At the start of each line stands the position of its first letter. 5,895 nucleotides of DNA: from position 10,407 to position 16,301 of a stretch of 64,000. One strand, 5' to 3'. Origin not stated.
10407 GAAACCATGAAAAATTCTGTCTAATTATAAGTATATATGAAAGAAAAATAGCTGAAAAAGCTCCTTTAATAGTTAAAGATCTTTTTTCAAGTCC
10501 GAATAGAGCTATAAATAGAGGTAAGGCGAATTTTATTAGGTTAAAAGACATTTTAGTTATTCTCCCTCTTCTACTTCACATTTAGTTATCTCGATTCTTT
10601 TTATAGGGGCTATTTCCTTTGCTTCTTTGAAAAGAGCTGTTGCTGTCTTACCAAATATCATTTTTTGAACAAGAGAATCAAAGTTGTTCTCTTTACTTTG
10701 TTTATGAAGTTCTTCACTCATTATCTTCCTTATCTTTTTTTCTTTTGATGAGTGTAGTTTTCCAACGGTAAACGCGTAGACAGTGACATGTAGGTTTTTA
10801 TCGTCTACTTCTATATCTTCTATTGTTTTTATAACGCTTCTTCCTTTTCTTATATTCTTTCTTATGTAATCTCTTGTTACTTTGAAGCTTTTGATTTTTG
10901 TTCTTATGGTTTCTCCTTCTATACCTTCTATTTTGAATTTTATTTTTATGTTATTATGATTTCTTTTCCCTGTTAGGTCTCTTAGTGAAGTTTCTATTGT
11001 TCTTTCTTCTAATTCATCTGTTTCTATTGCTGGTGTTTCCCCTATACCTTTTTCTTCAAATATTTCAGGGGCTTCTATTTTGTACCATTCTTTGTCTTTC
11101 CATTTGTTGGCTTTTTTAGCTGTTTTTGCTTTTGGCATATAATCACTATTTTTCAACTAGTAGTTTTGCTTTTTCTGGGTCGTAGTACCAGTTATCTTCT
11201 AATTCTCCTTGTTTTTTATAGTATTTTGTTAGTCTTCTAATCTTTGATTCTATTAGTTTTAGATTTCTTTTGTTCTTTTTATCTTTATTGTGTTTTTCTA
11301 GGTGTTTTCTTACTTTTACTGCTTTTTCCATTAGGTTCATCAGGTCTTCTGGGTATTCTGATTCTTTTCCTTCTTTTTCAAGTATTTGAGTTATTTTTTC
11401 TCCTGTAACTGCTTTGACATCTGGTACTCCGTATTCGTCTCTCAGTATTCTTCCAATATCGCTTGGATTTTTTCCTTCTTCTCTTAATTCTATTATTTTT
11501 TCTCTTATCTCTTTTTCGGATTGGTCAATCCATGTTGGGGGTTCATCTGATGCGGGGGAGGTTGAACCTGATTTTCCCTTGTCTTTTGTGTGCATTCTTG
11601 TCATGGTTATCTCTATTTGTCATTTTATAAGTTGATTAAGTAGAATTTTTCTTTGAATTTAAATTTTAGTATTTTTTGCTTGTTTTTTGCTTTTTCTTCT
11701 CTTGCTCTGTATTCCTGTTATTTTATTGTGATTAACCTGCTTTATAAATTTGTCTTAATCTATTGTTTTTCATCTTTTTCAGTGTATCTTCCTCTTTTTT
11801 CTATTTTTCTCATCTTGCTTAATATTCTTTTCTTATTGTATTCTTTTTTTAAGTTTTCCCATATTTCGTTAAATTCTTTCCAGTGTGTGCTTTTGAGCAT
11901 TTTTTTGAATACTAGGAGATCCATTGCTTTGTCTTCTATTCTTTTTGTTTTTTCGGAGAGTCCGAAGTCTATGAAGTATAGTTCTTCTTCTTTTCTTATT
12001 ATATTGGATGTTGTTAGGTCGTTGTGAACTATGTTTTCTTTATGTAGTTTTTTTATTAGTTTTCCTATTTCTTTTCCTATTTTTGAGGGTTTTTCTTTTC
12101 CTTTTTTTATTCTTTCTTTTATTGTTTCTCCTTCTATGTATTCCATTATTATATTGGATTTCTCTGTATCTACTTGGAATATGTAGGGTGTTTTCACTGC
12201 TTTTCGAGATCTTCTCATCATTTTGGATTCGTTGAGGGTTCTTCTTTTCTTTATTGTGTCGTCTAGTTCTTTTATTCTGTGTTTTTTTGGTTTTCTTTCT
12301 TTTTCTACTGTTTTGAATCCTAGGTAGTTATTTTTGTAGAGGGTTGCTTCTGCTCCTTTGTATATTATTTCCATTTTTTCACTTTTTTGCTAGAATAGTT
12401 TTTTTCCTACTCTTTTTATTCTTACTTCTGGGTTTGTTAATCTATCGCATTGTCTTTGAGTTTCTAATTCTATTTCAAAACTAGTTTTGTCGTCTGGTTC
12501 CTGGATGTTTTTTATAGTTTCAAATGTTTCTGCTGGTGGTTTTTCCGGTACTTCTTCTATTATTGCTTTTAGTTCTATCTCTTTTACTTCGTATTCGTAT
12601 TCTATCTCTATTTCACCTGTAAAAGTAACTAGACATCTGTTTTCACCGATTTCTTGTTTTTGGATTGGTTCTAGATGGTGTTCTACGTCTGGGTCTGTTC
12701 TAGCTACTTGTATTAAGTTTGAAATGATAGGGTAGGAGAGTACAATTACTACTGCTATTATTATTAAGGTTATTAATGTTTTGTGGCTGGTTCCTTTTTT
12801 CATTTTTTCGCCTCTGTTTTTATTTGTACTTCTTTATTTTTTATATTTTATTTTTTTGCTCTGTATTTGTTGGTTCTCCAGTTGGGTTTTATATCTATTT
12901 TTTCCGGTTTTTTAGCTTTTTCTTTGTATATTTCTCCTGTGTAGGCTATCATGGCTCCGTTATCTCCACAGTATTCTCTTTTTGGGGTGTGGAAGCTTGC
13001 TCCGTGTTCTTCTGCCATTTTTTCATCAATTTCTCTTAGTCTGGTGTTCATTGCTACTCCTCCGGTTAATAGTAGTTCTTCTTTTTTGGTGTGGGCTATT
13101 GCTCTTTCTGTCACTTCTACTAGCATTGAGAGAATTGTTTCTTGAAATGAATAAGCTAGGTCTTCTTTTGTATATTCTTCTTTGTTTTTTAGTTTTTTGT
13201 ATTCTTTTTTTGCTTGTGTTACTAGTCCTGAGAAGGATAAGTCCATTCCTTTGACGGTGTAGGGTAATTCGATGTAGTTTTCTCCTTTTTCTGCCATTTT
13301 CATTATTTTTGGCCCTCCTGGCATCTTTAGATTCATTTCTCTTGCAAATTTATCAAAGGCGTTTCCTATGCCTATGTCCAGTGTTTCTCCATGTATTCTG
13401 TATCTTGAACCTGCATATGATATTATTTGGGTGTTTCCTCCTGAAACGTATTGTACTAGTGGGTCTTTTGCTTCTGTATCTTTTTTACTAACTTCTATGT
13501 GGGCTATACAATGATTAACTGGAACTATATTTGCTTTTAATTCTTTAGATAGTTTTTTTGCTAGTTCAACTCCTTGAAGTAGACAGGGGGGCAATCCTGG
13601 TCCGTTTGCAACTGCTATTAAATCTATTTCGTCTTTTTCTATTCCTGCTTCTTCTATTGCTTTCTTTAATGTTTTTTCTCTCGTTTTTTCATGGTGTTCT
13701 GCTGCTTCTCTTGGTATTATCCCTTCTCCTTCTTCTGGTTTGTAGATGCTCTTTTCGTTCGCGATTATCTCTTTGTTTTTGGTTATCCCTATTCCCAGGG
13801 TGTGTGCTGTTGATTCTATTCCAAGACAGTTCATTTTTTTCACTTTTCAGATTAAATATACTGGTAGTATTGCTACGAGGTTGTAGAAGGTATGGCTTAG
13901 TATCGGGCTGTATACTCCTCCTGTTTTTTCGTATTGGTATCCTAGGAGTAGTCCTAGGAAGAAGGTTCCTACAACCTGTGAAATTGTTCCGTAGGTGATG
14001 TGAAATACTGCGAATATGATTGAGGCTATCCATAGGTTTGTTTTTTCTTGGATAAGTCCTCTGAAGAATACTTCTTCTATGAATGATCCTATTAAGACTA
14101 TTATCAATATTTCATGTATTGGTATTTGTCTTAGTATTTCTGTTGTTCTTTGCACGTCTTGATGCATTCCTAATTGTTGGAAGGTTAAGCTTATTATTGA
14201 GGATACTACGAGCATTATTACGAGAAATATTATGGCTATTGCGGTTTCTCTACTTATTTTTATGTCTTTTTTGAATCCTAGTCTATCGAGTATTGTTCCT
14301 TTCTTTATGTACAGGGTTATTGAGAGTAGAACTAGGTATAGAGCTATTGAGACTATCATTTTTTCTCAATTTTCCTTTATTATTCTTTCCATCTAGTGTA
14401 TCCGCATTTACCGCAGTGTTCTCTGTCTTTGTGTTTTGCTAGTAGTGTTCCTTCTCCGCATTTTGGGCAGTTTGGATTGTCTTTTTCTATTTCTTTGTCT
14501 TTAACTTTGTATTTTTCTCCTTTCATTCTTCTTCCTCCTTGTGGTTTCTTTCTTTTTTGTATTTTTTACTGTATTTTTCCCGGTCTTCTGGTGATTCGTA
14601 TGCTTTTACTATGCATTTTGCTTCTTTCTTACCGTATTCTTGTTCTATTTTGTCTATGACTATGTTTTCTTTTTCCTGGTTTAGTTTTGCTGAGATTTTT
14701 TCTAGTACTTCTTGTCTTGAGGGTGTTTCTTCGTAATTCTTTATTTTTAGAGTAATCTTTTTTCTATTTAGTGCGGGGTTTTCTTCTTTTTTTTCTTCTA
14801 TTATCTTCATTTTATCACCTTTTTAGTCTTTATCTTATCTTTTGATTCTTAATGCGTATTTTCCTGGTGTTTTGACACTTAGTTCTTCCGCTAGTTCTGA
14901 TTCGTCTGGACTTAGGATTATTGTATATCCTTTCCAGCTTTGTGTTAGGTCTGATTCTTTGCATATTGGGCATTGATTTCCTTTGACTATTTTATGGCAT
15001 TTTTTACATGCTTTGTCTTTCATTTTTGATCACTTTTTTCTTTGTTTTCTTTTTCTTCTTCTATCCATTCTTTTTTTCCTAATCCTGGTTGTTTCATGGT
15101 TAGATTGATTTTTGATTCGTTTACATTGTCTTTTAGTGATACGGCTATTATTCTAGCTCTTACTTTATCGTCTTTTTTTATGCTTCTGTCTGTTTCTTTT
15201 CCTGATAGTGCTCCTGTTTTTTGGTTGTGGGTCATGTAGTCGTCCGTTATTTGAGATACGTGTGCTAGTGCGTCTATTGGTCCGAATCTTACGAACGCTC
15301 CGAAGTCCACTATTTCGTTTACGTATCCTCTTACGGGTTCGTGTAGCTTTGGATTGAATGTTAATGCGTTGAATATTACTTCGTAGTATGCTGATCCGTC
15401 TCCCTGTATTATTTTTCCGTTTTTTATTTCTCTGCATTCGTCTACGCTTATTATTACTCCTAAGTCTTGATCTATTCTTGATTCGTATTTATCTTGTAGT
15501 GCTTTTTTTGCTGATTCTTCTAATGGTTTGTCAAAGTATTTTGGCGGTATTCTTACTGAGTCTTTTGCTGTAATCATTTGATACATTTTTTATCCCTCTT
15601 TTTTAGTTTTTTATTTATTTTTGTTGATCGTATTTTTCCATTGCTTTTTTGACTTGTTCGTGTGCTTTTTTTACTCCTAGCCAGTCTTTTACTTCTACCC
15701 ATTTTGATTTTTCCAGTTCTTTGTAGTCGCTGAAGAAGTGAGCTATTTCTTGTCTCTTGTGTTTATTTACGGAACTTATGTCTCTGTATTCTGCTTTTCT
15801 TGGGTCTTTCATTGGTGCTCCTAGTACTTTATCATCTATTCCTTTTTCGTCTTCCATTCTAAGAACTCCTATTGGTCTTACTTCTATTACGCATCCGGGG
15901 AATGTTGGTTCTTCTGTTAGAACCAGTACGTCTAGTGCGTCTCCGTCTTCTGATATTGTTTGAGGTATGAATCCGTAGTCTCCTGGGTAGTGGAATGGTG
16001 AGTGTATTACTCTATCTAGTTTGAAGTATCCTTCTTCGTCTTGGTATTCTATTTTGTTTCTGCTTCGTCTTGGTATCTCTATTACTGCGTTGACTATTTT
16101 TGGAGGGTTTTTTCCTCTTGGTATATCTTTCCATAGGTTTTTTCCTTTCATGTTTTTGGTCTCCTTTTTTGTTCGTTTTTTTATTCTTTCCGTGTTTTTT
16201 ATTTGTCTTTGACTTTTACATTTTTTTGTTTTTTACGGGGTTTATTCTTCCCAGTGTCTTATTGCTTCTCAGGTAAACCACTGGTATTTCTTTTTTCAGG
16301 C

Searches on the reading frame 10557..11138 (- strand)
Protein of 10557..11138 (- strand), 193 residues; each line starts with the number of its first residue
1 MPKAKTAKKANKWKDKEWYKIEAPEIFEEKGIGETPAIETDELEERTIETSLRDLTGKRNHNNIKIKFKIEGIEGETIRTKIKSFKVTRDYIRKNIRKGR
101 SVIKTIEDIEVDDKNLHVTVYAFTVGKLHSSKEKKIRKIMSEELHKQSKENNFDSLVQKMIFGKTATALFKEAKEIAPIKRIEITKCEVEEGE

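Call 45: search_protein_families(library=pfam, proteins=[window:10557-11138:-], max_evalue=0.00001)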
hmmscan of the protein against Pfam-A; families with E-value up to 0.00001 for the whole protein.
window:10557-11138:- (193 aa): 1 family
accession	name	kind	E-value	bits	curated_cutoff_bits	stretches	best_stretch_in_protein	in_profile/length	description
PF01015.23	Ribosomal_S3Ae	-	1.1e-53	182.1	29.3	1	6-190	3-188/191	Ribosomal S3Ae family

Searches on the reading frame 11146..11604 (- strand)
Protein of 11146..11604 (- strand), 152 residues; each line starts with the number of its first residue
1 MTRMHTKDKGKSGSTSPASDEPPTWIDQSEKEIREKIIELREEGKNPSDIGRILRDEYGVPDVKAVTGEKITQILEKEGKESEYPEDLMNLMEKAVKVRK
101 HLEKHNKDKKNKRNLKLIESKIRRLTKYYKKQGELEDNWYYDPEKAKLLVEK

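Call 46: search_protein_families(library=pfam, proteins=[window:11146-11604:-], max_evalue=0.00001)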
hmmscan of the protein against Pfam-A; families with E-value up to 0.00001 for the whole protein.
window:11146-11604:- (152 aa): 3 families
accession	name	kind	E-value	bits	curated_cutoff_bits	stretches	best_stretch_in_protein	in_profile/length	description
PF08069.17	Ribosomal_S13_N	-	4e-24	84.9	25.4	1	1-60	1-60/60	Ribosomal S13/S15 N-terminal domain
PF00312.27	Ribosomal_S15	-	7.6e-17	61.7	31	1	74-148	8-80/81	Ribosomal protein S15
PF19131.5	DUF5814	-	7.1e-07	29.4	25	0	27-60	71-104/148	Family of unknown function (DUF5814)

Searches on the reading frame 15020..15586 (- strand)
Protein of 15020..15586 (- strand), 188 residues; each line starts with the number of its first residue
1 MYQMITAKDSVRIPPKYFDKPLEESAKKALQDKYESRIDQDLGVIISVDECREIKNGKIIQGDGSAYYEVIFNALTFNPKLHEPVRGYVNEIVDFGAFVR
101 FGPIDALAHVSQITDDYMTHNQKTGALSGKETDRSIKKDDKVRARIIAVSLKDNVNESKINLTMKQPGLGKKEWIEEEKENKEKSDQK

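Call 46: search_protein_families(library=pfam, proteins=[window:15020-15586:-], max_evalue=0.00001)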
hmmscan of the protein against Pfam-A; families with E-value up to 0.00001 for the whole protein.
window:15020-15586:- (188 aa): 2 families
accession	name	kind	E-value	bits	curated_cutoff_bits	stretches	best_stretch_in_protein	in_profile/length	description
PF03876.22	SHS2_Rpb7-N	-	1.1e-17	64.3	24.8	1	8-64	1-57/57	SHS2 domain found in N terminus of Rpb7p/Rpc25p/MJ0397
PF00575.29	S1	-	5.2e-10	40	22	1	80-153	3-66/74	S1 RNA binding domain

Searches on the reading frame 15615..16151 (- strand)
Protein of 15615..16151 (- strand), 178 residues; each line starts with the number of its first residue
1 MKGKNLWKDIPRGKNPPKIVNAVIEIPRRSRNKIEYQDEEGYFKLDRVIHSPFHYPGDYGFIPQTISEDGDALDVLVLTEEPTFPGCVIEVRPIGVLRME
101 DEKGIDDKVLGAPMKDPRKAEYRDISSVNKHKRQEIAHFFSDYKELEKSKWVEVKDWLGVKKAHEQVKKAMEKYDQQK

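Call 46: search_protein_families(library=pfam, proteins=[window:15615-16151:-], max_evalue=0.00001)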
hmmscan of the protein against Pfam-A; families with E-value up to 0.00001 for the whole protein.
window:15615-16151:- (178 aa): 1 family
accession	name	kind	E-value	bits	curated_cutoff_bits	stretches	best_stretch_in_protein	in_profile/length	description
PF00719.24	Pyrophosphatase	-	1.1e-57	194.6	23.5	1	22-174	1-152/153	Inorganic pyrophosphatase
